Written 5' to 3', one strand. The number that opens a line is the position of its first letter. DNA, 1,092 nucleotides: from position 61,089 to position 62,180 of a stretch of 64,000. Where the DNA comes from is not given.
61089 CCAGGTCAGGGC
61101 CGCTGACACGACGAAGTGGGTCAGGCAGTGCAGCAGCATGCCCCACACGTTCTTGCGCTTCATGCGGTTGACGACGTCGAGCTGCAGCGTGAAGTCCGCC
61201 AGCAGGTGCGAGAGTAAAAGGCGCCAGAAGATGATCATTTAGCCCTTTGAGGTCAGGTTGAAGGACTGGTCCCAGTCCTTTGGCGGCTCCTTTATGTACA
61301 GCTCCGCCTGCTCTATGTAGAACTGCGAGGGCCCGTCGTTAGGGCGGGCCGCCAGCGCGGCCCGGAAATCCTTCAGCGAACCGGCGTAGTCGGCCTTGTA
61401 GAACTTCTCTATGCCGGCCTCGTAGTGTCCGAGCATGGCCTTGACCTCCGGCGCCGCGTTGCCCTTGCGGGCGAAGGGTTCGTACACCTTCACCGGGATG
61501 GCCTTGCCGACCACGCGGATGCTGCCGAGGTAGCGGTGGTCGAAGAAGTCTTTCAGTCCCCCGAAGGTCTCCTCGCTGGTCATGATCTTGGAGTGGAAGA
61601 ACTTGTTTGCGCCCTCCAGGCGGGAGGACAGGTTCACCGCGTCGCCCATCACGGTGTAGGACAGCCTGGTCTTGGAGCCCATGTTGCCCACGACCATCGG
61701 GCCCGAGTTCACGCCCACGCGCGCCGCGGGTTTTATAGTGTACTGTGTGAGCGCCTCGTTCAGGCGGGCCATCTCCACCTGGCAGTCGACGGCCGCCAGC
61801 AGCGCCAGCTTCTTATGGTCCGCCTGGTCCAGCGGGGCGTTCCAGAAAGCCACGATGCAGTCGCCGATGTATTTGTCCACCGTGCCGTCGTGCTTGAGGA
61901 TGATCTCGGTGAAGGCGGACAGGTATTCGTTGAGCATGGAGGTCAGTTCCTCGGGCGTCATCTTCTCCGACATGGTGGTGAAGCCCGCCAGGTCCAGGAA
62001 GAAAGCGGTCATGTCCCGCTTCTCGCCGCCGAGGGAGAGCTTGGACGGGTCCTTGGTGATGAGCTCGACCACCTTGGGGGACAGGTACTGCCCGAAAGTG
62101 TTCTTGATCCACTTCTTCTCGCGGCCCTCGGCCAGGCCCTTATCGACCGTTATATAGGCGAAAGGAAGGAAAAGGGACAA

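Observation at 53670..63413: Eight-gene, gap-free operon mixing signalling proteins with histidine utilisation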

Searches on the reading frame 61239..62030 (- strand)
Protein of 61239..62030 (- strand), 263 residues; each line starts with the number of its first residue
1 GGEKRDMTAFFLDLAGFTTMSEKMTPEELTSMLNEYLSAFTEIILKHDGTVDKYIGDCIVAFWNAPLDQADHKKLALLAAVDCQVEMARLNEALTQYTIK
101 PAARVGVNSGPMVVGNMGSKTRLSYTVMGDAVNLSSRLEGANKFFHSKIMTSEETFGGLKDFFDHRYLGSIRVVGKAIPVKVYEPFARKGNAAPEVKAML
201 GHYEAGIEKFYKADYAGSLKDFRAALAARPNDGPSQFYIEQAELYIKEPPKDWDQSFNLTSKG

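Call 26: search_solved_structures(query=window:61239-62030:-, show_alignments=3)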
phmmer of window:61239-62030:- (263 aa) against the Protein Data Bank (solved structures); distinct sequences matched with E-value up to 0.001: 51.
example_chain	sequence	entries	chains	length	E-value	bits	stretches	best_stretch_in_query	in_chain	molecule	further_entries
3r5g_A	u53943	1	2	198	5.6e-36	127.5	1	3-185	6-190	CyaB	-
2w01_A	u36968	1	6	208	5.4e-28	101.4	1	1-142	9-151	ADENYLATE CYCLASE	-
6fht_A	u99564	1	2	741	2.2e-27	99.4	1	1-141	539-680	Bacteriophytochrome,Adenylate cyclase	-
5x4u_A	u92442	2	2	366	3.5e-25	92.2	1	8-204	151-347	Photoactivated adenylyl cyclase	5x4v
4yus_A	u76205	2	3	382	4e-25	92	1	8-204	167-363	Family 3 adenylate cyclase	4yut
9f1w_A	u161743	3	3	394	4.3e-25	91.9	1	8-204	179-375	Family 3 adenylate cyclase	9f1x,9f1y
5x4t_A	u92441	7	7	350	4.6e-25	91.8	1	8-203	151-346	Photoactivated adenylyl cyclase | Family 3 adenylate cyclase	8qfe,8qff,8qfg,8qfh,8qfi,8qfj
9f1z_A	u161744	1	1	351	4.6e-25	91.8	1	8-203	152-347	Family 3 adenylate cyclase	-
1wc0_A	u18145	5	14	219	2.1e-20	76.5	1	3-142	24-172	ADENYLATE CYCLASE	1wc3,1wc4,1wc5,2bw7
1wc1_A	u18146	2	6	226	2.3e-20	76.4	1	3-142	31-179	ADENYLATE CYCLASE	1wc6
5mbg_A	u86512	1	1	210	7.7e-19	71.4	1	8-146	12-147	Beta subunit of photoactivated adenylyl cyclase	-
4p2m_A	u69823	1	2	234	1e-18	71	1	7-193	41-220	Adenylate cyclase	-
4p2f_A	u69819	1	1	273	1.2e-18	70.8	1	7-193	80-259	Adenylate cyclase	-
4p2x_A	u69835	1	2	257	1.3e-18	70.6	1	7-193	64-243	Adenylate cyclase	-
1yk9_A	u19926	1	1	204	1.6e-18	70.4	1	7-194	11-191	Adenylate cyclase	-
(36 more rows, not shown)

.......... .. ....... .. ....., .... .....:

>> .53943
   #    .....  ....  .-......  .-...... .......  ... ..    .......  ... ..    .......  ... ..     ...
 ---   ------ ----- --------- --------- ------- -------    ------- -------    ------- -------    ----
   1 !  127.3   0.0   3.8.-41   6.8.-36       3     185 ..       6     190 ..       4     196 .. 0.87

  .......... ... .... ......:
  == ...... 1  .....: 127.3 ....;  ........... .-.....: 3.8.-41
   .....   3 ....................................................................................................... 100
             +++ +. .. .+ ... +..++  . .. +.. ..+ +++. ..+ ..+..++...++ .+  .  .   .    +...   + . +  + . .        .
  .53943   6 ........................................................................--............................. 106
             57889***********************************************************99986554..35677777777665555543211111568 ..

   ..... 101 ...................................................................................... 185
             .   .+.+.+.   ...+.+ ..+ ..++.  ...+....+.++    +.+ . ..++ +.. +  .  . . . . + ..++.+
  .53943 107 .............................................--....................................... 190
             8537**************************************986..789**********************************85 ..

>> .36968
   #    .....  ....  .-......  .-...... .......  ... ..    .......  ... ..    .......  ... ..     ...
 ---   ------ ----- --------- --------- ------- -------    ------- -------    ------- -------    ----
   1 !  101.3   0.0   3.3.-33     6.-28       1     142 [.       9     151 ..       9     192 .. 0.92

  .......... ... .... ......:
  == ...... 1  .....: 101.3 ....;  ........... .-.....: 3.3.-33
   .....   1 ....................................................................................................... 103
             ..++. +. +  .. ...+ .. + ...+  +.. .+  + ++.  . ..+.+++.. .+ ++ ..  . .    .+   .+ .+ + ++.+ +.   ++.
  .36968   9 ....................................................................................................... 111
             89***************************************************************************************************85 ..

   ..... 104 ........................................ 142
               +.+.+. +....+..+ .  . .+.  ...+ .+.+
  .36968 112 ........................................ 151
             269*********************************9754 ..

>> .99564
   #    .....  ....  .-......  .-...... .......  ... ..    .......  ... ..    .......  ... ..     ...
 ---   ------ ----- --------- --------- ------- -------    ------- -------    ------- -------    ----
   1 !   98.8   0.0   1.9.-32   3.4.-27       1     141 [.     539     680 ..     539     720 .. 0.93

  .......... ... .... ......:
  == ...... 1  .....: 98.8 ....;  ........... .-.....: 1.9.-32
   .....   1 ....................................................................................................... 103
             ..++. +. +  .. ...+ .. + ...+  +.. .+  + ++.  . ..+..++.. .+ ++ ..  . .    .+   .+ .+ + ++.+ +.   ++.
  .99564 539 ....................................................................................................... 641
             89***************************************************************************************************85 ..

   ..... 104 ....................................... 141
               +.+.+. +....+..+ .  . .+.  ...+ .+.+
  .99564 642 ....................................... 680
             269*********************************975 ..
